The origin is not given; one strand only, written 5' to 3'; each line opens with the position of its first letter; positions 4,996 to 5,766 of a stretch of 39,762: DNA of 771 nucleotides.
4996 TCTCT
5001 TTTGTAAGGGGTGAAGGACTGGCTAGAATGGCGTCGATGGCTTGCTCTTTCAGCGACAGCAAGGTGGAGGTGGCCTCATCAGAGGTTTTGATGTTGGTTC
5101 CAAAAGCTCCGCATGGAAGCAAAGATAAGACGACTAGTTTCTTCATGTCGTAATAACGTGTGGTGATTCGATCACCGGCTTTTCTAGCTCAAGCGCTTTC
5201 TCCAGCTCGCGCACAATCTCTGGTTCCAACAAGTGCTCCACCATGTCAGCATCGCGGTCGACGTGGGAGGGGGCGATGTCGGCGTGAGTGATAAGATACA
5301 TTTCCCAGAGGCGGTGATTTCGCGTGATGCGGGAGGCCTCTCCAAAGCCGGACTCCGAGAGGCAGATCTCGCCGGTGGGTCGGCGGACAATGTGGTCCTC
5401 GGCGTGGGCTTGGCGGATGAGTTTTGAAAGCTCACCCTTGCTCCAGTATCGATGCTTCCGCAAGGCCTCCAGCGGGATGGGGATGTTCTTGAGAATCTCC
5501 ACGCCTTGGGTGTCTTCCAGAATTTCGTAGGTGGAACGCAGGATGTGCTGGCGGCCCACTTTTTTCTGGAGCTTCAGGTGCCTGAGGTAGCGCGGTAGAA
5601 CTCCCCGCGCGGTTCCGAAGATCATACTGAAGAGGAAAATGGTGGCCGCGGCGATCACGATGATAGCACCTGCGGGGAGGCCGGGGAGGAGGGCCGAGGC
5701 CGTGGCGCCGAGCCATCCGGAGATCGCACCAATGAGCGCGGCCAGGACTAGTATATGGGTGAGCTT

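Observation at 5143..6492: ABC-3 metal permease fused in-frame to a DtxR-family repressor (YtgCR-like) outside Chlamydiae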

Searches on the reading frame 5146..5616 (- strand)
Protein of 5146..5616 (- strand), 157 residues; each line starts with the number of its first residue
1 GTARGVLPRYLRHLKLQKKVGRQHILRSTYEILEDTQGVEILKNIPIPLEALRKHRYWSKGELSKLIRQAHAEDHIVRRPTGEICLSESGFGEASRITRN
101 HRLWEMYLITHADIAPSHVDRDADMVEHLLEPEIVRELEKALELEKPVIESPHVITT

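Call 8: search_protein_families(library=pfam, proteins=[window:5146-5616:-], max_evalue=10)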
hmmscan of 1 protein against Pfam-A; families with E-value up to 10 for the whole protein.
seq(157 aa): 1 family
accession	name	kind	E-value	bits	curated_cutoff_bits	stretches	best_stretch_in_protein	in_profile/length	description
PF02742.21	Fe_dep_repr_C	-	6.3e-13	49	27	1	88-143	2-57/70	Iron dependent repressor, metal binding and dimerisation domain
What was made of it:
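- On DtxR/MntR-family metalloregulators: No hit even at E<=10 on the isolated C-terminal 157 aa (call 8).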

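Call 18: search_solved_structures(query=window:5146-5616:-, max_evalue=10, show_alignments=4)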
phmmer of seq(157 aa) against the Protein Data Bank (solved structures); distinct sequences matched with E-value up to 10: 36.
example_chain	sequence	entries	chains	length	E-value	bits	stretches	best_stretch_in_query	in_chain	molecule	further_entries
5cvi_A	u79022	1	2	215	8.8e-06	29.1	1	61-146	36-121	SloR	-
3hrs_A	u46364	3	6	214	5.3e-05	26.6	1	63-146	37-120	Metalloregulator ScaR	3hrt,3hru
6o5c_A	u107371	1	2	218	0.00013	25.4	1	57-144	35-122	Putative metal-dependent transcriptional regulator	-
5zr4_A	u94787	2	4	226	0.0084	19.5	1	63-141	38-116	Metal-dependent transcriptional regulator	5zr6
4o5v_A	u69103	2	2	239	0.011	19.2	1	56-137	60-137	Iron-dependent transcription repressor related protein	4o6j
1f5t_A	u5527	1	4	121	0.028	17.7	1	48-142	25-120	DIPHTHERIA TOXIN REPRESSOR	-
2qq9_A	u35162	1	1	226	0.048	17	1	48-143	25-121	Diphtheria toxin repressor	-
1ddn_A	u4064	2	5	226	0.049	17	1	49-143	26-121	DIPHTHERIA TOX REPRESSOR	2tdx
2qqb_A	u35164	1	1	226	0.05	16.9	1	62-143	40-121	Diphtheria toxin repressor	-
2qqa_A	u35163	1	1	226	0.054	16.9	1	62-143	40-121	Diphtheria toxin repressor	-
7e9u_A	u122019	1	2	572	0.13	15.6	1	28-79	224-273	Trehalase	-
7e9x_A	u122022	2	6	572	0.13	15.6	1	28-79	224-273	Trehalase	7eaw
1b1b_A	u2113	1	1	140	0.22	14.8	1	82-143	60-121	PROTEIN (IRON DEPENDENT REGULATOR)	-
2isy_A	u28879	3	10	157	0.3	14.4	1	82-143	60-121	Iron-dependent repressor ideR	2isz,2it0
1g3s_A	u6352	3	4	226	0.34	14.3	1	49-143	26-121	DIPHTHERIA TOXIN REPRESSOR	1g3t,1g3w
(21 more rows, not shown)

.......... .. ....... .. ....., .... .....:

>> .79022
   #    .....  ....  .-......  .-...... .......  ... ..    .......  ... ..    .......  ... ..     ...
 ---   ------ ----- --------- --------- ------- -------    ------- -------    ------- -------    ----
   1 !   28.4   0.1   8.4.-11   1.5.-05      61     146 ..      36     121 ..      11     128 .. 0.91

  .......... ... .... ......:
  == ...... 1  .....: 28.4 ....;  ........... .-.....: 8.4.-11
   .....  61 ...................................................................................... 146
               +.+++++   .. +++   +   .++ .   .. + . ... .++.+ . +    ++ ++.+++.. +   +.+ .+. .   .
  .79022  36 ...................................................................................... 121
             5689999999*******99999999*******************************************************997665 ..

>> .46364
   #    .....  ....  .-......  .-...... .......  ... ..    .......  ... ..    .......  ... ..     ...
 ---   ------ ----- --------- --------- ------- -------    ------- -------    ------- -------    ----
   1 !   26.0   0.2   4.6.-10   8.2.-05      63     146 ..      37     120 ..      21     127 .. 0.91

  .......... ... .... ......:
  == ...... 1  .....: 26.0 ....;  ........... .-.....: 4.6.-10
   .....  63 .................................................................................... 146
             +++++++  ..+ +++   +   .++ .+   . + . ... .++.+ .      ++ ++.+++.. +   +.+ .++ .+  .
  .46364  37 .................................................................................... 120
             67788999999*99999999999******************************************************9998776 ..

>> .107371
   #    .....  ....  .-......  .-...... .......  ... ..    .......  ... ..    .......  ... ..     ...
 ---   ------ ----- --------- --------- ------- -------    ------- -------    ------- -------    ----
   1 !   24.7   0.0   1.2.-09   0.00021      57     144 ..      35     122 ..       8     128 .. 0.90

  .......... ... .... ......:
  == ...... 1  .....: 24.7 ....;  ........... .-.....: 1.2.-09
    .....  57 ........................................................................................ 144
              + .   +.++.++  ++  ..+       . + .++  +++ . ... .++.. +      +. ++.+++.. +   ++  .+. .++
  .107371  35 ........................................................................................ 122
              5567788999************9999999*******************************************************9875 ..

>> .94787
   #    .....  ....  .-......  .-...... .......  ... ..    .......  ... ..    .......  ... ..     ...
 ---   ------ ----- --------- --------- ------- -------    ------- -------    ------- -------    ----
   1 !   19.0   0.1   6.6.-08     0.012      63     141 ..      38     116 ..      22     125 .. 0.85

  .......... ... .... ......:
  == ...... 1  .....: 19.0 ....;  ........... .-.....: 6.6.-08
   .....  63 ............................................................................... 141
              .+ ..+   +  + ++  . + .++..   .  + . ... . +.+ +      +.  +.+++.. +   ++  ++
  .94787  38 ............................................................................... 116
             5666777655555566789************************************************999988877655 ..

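Call 19: find_homologous_proteins(query=window:5146-5595:-, max_evalue=0.001)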
Query seq(150 aa) (150 aa): 123 proteins with E <= 0.001 among 139 candidates; the best 120 are listed.
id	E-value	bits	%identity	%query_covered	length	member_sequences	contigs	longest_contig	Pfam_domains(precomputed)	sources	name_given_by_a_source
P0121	1.2e-73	264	80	100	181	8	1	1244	PF02742.22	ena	-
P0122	1.6e-67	244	74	99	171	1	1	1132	PF02742.22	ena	-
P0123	6.8e-67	242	75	100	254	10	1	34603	PF02742.22,PF00950.23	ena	-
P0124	5.9e-60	220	67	99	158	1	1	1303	PF02742.22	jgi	jgi:manganese/zinc/iron transport system permease protein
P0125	5.4e-59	216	72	91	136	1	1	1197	PF02742.22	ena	-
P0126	5.9e-58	213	67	100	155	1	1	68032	PF02742.22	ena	-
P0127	7.1e-46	174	56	99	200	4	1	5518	PF02742.22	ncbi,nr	ncbi:MAG TPA: iron ABC transporter, partial [Verrucomicrobiales bacterium]|nr:iron ABC transporter [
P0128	1.0e-45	173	56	99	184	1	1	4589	PF02742.22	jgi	jgi:manganese/zinc/iron transport system permease protein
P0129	1.1e-45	173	56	99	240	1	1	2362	PF02742.22,PF00950.23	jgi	jgi:manganese/zinc/iron transport system permease protein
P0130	1.3e-45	173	73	71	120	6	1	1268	PF02742.22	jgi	jgi:Mn-dependent DtxR family transcriptional regulator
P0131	8.3e-45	170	54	99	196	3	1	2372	PF02742.22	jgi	jgi:manganese/zinc/iron transport system permease protein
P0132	3.2e-44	169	58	97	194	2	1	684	PF02742.22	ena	-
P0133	1.1e-43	167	56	97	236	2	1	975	PF02742.22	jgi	jgi:manganese/zinc/iron transport system permease protein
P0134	2.7e-42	162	69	73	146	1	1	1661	PF02742.22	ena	-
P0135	7.2e-42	161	57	99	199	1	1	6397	PF02742.22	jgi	jgi:manganese/zinc/iron transport system permease protein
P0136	2.0e-41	159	57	97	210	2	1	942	PF02742.22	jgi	jgi:manganese/zinc/iron transport system permease protein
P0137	2.5e-41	159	55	98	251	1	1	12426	PF02742.22,PF00950.23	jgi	-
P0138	4.0e-41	158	54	100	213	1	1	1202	PF02742.22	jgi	jgi:manganese/zinc/iron transport system permease protein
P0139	7.5e-40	154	57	98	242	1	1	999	PF02742.22,PF00950.23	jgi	jgi:manganese/zinc/iron transport system permease protein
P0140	2.1e-39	153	55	99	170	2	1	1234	PF02742.22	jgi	jgi:manganese/zinc/iron transport system permease protein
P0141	6.3e-39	151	52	99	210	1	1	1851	PF02742.22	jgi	-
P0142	7.9e-39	151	53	98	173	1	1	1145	PF02742.22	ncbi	-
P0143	1.2e-38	150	54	99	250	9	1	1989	PF02742.22,PF00950.23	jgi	jgi:manganese/zinc/iron transport system permease protein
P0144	2.0e-38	150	55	89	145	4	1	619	PF02742.22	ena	-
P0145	3.2e-36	143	51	99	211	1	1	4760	PF02742.22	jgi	jgi:manganese/zinc/iron transport system permease protein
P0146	4.6e-36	142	52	94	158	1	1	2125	PF02742.22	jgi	-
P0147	1.6e-35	140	55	92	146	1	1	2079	PF02742.22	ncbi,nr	ncbi:MAG: hypothetical protein PF795_04440 [Kiritimatiellae bacterium]|nr:hypothetical protein [Kiri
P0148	4.5e-35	139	49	99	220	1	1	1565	PF02742.22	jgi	jgi:manganese/zinc/iron transport system permease protein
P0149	8.2e-34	135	50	94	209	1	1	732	PF00069.32,PF02742.22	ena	-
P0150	6.2e-32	129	46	95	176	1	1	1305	PF02742.22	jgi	jgi:manganese/zinc/iron transport system permease protein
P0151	1.5e-31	127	48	99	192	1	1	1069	PF02742.22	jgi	jgi:manganese/zinc/iron transport system permease protein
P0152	1.9e-31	127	47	98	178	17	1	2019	PF02742.22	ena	-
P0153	2.6e-31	127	45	98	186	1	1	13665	PF02742.22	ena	-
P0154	2.7e-31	127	47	95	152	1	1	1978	PF02742.22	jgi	jgi:manganese/zinc/iron transport system permease protein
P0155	2.7e-31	127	52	79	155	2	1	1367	PF02742.22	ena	-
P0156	9.7e-31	125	60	73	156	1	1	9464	PF02742.22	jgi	-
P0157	1.2e-30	125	61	67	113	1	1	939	PF02742.22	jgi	jgi:manganese/zinc/iron transport system permease protein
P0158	1.3e-30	124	48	87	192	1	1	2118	PF02742.22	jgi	jgi:manganese/zinc/iron transport system permease protein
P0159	2.4e-30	124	50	89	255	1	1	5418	PF02742.22,PF00950.23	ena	-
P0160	2.6e-30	123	57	75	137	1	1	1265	PF02742.22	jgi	-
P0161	3.0e-30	123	60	69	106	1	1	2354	PF02742.22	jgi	jgi:manganese/zinc/iron transport system permease protein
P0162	3.5e-30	123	47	98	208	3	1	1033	PF02742.22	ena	-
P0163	4.8e-30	123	47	98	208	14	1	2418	PF02742.22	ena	-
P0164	6.4e-30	122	46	98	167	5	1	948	PF02742.22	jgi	jgi:manganese/zinc/iron transport system permease protein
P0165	1.0e-29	121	60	69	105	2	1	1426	PF02742.22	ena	-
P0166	1.1e-29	121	75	53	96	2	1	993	PF02742.22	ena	-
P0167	2.4e-29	120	47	90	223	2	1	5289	PF02742.22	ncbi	ncbi:MAG: iron dependent repressor, metal binding and dimerization domain protein, partial [Verrucom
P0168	9.2e-29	118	44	99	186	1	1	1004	PF02742.22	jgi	jgi:manganese/zinc/iron transport system permease protein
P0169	2.4e-28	117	43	99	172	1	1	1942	PF02742.22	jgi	jgi:manganese/zinc/iron transport system permease protein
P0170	2.7e-28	117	44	98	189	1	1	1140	PF02742.22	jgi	jgi:manganese/zinc/iron transport system permease protein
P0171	4.1e-28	116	44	98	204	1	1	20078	PF02742.22,PF00950.23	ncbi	ncbi:MAG: iron dependent repressor, metal binding and dimerization domain protein, partial [Phycisph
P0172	7.4e-28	115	44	98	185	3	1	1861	PF02742.22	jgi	-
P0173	1.0e-27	115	45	96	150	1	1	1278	PF02742.22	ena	-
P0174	1.9e-27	114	48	97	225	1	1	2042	PF02742.22,PF00950.23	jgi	jgi:manganese/zinc/iron transport system permease protein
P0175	2.4e-27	114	44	99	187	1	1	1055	PF02742.22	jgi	jgi:manganese/zinc/iron transport system permease protein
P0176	3.7e-27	113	45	96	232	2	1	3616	PF02742.22,PF00950.23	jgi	jgi:manganese/zinc/iron transport system permease protein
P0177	4.4e-27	113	67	54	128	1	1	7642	PF02742.22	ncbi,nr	ncbi:MAG: hypothetical protein MI807_23125, partial [Verrucomicrobiales bacterium]|nr:hypothetical p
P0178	5.9e-27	112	42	96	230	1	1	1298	PF02742.22,PF00950.23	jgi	jgi:manganese/zinc/iron transport system permease protein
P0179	6.7e-27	112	53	73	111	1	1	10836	PF02742.22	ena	-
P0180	1.2e-26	111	43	97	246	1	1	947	PF02742.22,PF00950.23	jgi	jgi:manganese/zinc/iron transport system permease protein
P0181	1.8e-26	111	55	71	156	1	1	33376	PF02742.22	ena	-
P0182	2.0e-26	111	44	99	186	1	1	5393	PF02742.22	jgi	jgi:manganese/zinc/iron transport system permease protein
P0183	2.3e-26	111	43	90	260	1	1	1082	PF02742.22,PF00950.23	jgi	jgi:manganese/zinc/iron transport system permease protein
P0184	2.6e-26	110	42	98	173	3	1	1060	PF02742.22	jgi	jgi:manganese/zinc/iron transport system permease protein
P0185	3.4e-26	110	47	83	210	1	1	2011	PF02742.22,PF25213.2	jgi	jgi:manganese/zinc/iron transport system permease protein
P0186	5.2e-26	109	50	89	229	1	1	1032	PF02742.22,PF00950.23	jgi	jgi:manganese/zinc/iron transport system permease protein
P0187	5.5e-26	109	42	98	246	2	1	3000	PF02742.22,PF00950.23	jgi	jgi:manganese/zinc/iron transport system permease protein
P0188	1.1e-25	108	45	89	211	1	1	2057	PF02742.22,PF00950.23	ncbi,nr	ncbi:MAG TPA: iron dependent repressor, metal binding and dimerization domain protein, partial [Ocea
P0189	1.3e-25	108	64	57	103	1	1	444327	PF02742.22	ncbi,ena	-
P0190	1.5e-25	108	46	74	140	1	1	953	PF02742.22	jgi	jgi:manganese/zinc/iron transport system permease protein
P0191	1.8e-25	108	59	61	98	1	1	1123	PF02742.22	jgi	jgi:manganese/zinc/iron transport system permease protein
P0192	2.7e-25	107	41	100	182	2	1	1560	PF02742.22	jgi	jgi:manganese/zinc/iron transport system permease protein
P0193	3.7e-25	107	55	61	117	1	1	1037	PF02742.22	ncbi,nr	ncbi:MAG: hypothetical protein KAG66_22995, partial [Methylococcales bacterium]|nr:hypothetical prot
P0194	5.0e-25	106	44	97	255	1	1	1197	PF02742.22,PF00950.23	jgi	-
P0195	7.1e-25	106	43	95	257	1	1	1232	PF02742.22,PF00950.23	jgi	-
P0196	7.4e-25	106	40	99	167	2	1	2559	PF02742.22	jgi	jgi:manganese/zinc/iron transport system permease protein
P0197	1.1e-24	105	60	63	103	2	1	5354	PF02742.22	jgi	jgi:manganese/zinc/iron transport system permease protein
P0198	1.2e-24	105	50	73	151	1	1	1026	PF02742.22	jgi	jgi:manganese/zinc/iron transport system permease protein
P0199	1.4e-24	105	50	73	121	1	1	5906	PF02742.22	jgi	jgi:Mn-dependent DtxR family transcriptional regulator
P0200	6.5e-24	103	43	99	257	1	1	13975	PF02742.22,PF00950.23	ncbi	-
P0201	1.0e-23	102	43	97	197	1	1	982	PF02742.22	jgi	jgi:manganese/zinc/iron transport system permease protein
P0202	1.4e-23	102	42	96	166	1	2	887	PF02742.22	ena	-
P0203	2.3e-23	101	43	95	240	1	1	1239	PF02742.22,PF00950.23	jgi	jgi:manganese/zinc/iron transport system permease protein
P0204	3.8e-23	100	44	96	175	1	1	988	PF02742.22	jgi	jgi:manganese/zinc/iron transport system permease protein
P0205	4.6e-23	100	44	95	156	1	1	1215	PF02742.22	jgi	jgi:manganese/zinc/iron transport system permease protein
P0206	5.5e-23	100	66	51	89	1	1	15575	PF02742.22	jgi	-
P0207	6.9e-23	99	46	87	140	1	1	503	PF02742.22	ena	-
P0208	2.4e-22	98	68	47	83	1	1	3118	PF02742.22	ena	-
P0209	3.7e-22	97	43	88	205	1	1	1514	PF02742.22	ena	-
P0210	4.5e-22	97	61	51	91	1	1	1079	PF02742.22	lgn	-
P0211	6.2e-22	96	46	87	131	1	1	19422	PF02742.22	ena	-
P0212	7.1e-22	96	56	54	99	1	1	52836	PF02742.22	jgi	jgi:manganese/zinc/iron transport system permease protein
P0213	1.5e-21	95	50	68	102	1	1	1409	PF02742.22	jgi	jgi:manganese/zinc/iron transport system permease protein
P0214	1.5e-21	95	61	53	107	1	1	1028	PF02742.22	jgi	jgi:manganese/zinc/iron transport system permease protein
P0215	1.6e-21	95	43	90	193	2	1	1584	PF02742.22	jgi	jgi:manganese/zinc/iron transport system permease protein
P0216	1.9e-21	95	58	52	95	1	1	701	PF02742.22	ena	-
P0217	2.1e-21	95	74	41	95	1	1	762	PF02742.22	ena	-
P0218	2.1e-21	95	54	58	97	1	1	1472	PF02742.22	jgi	jgi:manganese/zinc/iron transport system permease protein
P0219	2.5e-21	94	45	87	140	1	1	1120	PF02742.22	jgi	jgi:manganese/zinc/iron transport system permease protein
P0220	2.6e-21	94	54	61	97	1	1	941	PF02742.22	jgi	jgi:manganese/zinc/iron transport system permease protein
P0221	2.6e-21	94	42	73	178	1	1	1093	PF00126.34,PF02742.22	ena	-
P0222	3.6e-21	94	56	54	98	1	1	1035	PF02742.22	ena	-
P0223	4.3e-21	93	39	89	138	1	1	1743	PF02742.22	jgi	-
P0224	4.6e-21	93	66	47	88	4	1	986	PF02742.22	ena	-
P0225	9.2e-21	92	56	57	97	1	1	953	PF02742.22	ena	-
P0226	1.2e-20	92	59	49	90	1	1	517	PF02742.22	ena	-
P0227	3.5e-20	91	52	64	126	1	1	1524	PF02742.22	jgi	jgi:manganese/zinc/iron transport system permease protein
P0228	4.1e-20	90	42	85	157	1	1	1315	PF02742.22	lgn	-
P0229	2.3e-19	88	53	50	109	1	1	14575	PF02742.22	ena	-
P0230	3.2e-19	87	60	51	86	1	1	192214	PF02742.22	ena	-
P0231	2.3e-18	85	59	48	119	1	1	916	PF02742.22,PF02609.22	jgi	-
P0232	2.7e-18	84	65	45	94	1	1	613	PF02742.22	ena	-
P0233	2.3e-17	81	48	65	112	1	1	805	PF02742.22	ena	-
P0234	4.7e-17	80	60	45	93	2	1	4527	PF02742.22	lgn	-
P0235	2.5e-16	78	55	48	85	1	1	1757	PF02742.22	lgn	-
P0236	8.9e-16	76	49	62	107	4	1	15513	PF02742.22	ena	-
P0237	1.3e-15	76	59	39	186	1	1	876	PF02742.22,PF00465.26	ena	-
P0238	4.8e-15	74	55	45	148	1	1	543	PF02464.24,PF02742.22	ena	-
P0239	1.0e-14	73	54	48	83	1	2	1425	PF02742.22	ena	-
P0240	1.1e-14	73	61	44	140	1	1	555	PF03704.24,PF02742.22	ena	-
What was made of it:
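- Tried and rejected: Naturally split permease and regulator genes: the short 'stand-alone' hits are contig-end fragments (call 19).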

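Call 26: search_protein_representatives(protein=window:5146-5610:-)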
Query: 155 residues. Proteins with E-value up to 0.001 (for the whole library): 948; up to 1e-10: 352; up to 1e-30: 8. The best 150 are listed.
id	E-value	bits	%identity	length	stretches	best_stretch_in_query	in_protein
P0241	1.3e-45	171.5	57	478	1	1-150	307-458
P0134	9.9e-43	162.1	70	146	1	47-153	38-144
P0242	1.4e-33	132.4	53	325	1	2-153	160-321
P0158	2.0e-33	131.9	50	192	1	1-141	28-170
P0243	1.1e-32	129.5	49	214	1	1-140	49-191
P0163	1.8e-32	128.8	49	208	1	2-144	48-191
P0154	4.6e-32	127.5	47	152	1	5-154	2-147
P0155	9.8e-32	126.4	53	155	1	38-154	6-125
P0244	1.5e-30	122.6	44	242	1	2-152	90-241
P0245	1.3e-29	119.6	45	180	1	3-152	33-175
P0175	2.2e-29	118.8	48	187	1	1-153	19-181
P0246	4.3e-29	117.8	43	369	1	2-152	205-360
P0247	5.5e-29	117.5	45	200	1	2-153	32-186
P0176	5.5e-29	117.5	46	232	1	2-152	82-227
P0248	2.1e-28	115.6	44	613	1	2-153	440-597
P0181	6.4e-27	110.8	58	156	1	50-154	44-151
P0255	1.9e-26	109.2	46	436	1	2-151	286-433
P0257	2.0e-26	109.2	41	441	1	2-153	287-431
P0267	1.4e-25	106.5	42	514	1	3-151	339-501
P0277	4.7e-24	101.5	49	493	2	82-144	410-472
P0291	6.1e-23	97.9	37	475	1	2-145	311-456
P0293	7.1e-23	97.7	40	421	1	2-151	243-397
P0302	3.4e-22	95.4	43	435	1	1-141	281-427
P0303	3.8e-22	95.3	41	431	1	2-141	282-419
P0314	2.6e-21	92.6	41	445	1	2-141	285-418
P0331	1.7e-20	89.9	37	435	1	2-153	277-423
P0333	2.4e-20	89.4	39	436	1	2-153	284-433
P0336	3.3e-20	89.0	39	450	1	2-151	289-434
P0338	3.8e-20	88.8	44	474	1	2-141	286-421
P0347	1.2e-19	87.1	43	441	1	2-143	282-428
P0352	1.8e-19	86.6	36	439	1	2-153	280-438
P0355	2.4e-19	86.2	41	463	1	2-141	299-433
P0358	3.1e-19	85.8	45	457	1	7-140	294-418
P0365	5.8e-19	85.0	41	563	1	1-141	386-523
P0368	6.6e-19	84.8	41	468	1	2-141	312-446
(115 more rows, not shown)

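Call 42: predict_structure(alignment_id=A2)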
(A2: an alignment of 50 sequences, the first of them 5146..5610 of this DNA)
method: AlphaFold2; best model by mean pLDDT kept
length: 155 residues; sequences in the alignment: 50
mean_pLDDT: 90.2   pTM: 0.85
mean pLDDT of the five models: 90.2, 88.1, 84.6, 83.2, 81.7
residues with pLDDT >= 90: 104; 70-90: 47; 50-70: 3; < 50: 1
segments of 3 or more residues with pLDDT < 50: none
pLDDT, mean of each block of 10 residues (from residue 1): 86 93 97 91 97 92 97 97 98 95 90 81 85 90 80 57
secondary structure, 60 per line:
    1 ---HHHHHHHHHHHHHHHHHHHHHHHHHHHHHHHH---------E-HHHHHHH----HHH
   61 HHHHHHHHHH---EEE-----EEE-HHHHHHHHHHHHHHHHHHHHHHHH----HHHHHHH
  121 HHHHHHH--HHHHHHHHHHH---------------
elements in order: H4-35 H47-53 H58-70 E74-76 E82-84 H86-109 H114-127 H130-140
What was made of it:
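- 5146..5574 (-): DtxR/TroR-type domain (aa 307-449): winged HTH, then the dimerisation/metal-binding domain, then a conserved C-terminal S-P-H motif. There is no SH3-like domain. The domain model has pLDDT 90 (call 42).
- On DtxR/MntR-family metalloregulators: The AF2 domain model has pLDDT 90 with H4-35, H47-53, H58-70, E74-76, E82-84, then three helices (call 42).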
